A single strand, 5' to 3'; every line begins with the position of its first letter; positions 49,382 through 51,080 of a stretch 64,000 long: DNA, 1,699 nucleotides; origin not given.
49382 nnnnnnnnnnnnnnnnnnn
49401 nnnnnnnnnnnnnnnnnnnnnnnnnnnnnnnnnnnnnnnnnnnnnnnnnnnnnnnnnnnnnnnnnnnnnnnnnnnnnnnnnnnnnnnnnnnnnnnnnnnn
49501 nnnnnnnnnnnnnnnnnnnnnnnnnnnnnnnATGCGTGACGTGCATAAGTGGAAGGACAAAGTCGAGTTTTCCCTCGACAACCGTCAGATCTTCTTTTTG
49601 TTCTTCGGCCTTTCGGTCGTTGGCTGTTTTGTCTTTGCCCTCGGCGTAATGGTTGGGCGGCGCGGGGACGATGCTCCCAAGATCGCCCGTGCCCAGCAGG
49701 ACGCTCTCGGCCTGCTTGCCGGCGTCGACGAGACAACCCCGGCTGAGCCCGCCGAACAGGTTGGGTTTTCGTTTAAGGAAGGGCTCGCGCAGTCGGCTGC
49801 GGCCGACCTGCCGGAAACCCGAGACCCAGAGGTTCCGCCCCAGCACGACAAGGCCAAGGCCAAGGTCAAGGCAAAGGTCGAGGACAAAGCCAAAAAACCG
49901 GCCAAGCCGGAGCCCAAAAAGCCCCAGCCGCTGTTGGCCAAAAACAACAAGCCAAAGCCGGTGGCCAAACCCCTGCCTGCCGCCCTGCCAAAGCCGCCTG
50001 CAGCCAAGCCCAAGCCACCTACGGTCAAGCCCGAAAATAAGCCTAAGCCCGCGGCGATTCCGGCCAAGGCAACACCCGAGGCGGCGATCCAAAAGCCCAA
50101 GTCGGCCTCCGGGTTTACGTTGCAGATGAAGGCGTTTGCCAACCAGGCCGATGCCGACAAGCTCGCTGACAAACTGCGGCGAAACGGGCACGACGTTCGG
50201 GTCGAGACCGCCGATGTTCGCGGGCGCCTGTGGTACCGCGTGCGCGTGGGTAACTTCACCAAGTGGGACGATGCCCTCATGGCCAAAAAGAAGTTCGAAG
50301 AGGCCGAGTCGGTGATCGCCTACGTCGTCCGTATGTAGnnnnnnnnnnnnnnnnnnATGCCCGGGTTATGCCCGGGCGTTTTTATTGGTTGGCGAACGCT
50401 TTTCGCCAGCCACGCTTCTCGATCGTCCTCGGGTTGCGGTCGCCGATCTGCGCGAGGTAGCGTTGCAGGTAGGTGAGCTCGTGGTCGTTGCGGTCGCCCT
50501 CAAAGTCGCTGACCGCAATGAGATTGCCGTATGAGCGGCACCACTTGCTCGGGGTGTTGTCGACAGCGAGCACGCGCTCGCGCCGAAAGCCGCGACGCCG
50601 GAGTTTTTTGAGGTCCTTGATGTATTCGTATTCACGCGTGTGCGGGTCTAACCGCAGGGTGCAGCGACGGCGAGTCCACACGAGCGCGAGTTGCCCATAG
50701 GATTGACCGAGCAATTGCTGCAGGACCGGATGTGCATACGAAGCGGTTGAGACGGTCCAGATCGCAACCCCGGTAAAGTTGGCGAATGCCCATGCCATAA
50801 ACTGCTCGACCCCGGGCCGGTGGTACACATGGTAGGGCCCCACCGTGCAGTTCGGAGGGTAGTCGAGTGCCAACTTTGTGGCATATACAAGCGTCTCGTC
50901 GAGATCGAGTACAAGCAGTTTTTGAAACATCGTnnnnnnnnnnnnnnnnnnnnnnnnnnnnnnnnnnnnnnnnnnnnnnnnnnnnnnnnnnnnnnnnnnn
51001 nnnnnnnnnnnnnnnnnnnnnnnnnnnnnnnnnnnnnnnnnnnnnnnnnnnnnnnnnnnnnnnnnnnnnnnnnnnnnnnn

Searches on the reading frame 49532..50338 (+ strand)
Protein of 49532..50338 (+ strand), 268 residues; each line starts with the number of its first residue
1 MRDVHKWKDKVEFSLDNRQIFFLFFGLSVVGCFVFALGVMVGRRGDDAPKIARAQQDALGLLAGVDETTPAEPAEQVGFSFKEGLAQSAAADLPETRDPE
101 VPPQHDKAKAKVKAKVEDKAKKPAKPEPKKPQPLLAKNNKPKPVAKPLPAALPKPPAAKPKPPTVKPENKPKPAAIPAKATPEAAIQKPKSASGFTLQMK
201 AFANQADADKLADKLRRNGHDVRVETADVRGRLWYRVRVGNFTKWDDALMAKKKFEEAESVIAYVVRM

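Call 8: find_encoding_contigs(protein=window:49532-50338:+, flank=5000, max_places=10)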
Protein window:49532-50338:+ (268 aa): 7 contigs read that carry it; 7 places shown.
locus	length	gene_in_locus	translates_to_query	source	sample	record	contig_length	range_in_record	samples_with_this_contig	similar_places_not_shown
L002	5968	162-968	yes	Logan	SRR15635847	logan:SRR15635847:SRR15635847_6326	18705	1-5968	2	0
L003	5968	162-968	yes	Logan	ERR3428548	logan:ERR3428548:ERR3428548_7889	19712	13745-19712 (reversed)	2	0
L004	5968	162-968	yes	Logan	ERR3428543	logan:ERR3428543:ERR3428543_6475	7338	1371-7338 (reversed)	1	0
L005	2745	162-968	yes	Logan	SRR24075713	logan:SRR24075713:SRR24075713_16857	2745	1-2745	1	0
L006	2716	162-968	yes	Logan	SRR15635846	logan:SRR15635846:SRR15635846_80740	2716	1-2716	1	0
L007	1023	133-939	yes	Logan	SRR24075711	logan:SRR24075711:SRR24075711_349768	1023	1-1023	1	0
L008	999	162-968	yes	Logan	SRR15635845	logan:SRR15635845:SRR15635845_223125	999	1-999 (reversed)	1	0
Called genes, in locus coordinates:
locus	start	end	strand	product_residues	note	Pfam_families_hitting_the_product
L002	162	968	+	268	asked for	PF05036:SPOR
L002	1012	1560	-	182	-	PF03031:NIF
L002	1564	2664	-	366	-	PF00211:Guanylate_cyc (weak)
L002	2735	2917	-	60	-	PF00072:Response_reg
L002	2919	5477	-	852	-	PF01590:GAF, PF13185:GAF_2, PF13492:GAF_3 (faint), PF01590:GAF, PF13185:GAF_2, PF00512:HisKA, PF02518:HATPase_c, PF00072:Response_reg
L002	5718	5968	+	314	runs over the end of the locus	PF13409:GST_N_2, PF00043:GST_C, PF14497:GST_C_3 (weak), PF13410:GST_C_2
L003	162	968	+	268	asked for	PF05036:SPOR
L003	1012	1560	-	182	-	PF03031:NIF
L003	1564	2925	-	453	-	PF00072:Response_reg, PF00211:Guanylate_cyc (weak)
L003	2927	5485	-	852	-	PF01590:GAF, PF13185:GAF_2, PF13492:GAF_3 (faint), PF01590:GAF, PF13185:GAF_2, PF00512:HisKA, PF02518:HATPase_c, PF00072:Response_reg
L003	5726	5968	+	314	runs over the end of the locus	PF13409:GST_N_2, PF00043:GST_C, PF14497:GST_C_3 (weak), PF13410:GST_C_2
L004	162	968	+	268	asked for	PF05036:SPOR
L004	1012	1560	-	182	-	PF03031:NIF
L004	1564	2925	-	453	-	PF00072:Response_reg, PF00211:Guanylate_cyc (weak)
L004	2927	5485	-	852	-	PF01590:GAF, PF13185:GAF_2, PF13492:GAF_3 (faint), PF01590:GAF, PF13185:GAF_2, PF00512:HisKA, PF02518:HATPase_c, PF00072:Response_reg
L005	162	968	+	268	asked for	PF05036:SPOR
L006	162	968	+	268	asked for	PF05036:SPOR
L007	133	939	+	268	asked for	PF05036:SPOR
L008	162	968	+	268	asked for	PF05036:SPOR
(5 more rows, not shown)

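Call 23: list_cluster_members(proteins=[window:49147-49407:-, window:49147-49533:-, window:49148-49504:+, window:49532-50338:+, window:48200-49063:-])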
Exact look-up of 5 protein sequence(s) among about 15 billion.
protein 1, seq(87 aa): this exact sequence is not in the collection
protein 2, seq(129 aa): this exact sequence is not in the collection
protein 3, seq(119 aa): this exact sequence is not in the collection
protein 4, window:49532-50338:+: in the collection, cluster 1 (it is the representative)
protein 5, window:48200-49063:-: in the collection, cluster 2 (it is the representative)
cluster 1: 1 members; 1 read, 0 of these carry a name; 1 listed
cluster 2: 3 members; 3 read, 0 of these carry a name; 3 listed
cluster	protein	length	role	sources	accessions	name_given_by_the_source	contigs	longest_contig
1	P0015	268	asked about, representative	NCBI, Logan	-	-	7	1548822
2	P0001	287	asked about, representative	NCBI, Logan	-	-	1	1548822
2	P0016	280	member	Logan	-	-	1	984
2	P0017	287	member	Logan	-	-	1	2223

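Call 32: search_protein_families(library=pfam, proteins=[window:49532-50338:+], max_evalue=0.01)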
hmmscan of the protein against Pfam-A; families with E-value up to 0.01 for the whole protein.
window:49532-50338:+ (268 aa): 1 family
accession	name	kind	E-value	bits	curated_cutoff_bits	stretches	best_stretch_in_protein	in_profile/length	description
PF05036.18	SPOR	-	1.2e-14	54.8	21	1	192-259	2-68/76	SPOR domain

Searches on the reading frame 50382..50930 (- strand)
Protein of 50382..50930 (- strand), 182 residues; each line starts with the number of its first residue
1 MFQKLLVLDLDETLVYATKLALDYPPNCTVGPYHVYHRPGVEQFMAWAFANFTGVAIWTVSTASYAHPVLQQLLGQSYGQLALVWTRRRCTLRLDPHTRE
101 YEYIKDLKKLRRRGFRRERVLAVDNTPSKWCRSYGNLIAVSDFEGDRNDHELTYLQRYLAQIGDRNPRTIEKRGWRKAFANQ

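Call 32: search_protein_families(library=pfam, proteins=[window:50382-50930:-], max_evalue=0.01)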
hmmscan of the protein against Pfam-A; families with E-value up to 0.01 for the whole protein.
window:50382-50930:- (182 aa): 1 family
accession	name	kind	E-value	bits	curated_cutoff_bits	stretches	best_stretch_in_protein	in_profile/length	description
PF03031.24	NIF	-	6.5e-30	104.4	21.8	1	4-163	1-154/160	NLI interacting factor-like phosphatase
